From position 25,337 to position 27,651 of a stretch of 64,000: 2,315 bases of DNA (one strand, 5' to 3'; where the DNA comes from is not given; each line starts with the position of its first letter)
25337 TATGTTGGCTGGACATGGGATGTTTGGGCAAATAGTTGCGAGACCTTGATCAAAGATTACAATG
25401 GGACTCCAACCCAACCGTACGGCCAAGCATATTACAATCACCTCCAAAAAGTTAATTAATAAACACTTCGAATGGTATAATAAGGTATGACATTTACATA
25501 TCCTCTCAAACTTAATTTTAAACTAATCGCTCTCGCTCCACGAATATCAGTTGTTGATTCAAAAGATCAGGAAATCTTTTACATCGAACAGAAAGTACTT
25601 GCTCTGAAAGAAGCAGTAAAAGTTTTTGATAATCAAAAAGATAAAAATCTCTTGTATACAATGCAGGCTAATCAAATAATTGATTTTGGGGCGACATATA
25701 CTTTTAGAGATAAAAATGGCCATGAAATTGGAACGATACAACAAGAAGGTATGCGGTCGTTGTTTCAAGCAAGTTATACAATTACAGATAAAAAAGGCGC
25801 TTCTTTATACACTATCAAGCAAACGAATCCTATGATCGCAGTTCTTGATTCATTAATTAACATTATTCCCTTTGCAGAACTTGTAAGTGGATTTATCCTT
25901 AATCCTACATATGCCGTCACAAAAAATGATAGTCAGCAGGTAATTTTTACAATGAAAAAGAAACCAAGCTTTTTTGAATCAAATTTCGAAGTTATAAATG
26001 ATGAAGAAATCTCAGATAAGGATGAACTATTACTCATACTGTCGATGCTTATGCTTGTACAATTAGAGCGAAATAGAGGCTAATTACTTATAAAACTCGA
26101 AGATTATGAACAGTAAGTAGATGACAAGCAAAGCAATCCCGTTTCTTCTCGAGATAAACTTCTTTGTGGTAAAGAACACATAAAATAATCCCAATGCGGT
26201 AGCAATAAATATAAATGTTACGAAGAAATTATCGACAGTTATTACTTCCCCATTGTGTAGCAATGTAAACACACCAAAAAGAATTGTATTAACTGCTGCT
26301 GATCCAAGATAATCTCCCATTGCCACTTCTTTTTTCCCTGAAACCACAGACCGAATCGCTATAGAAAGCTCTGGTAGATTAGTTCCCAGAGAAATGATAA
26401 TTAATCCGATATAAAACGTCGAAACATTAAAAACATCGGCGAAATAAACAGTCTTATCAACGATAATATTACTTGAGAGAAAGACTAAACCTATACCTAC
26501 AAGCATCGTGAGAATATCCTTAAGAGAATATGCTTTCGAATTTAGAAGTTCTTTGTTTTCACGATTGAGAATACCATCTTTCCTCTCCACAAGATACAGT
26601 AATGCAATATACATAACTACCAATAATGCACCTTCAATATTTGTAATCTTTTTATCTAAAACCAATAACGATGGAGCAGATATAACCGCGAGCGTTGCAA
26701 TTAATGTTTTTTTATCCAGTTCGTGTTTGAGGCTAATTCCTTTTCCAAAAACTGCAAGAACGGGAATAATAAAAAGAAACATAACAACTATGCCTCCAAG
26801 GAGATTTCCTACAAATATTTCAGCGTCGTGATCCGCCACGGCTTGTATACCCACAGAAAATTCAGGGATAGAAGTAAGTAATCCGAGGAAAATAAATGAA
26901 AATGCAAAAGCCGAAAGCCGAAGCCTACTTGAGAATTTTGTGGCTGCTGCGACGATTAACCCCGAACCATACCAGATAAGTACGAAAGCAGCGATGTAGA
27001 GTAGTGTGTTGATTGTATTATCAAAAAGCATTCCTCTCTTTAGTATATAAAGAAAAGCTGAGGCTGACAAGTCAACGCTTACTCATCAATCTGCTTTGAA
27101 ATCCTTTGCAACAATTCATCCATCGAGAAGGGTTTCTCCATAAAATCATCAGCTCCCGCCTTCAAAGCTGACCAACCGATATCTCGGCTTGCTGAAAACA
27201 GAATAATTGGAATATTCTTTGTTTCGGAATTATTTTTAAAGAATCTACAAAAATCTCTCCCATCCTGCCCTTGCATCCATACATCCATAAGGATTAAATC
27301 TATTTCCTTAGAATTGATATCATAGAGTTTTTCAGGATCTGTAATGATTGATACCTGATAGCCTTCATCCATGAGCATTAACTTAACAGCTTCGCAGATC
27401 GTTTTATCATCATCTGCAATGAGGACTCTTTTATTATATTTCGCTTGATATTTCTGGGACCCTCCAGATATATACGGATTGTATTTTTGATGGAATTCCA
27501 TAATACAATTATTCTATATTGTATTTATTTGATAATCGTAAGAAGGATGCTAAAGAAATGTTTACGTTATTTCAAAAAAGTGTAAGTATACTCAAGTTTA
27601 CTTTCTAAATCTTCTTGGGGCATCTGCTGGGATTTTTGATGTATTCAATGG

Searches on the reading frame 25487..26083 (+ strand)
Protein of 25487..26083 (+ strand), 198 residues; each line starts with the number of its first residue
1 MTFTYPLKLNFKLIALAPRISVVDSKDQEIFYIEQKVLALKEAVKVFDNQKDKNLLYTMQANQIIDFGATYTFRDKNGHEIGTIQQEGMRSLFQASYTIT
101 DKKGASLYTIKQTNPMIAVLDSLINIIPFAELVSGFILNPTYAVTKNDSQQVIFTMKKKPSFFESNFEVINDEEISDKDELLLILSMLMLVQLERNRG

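Call 10: search_protein_families(library=pfam, proteins=[window:25487-26083:+], max_evalue=0.001)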
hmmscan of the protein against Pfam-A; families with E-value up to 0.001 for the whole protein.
window:25487-26083:+ (198 aa): 1 family
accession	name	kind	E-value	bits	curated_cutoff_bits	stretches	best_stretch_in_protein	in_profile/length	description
PF04525.18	LOR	-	5e-08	33.2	24.5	0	19-66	54-103/187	LURP-one-related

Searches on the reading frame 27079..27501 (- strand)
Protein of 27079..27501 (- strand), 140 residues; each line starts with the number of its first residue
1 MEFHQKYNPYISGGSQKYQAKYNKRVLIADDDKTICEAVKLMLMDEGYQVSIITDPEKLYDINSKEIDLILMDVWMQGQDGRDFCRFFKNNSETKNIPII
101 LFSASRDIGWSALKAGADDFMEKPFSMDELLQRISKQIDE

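Call 10: search_protein_families(library=pfam, proteins=[window:27079-27501:-], max_evalue=0.001)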
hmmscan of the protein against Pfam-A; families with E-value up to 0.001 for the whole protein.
window:27079-27501:- (140 aa): 1 family
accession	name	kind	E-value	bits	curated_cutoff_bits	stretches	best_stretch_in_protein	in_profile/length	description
PF00072.30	Response_reg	-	1.3e-22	80.5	30.2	1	26-134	1-110/111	Response regulator receiver domain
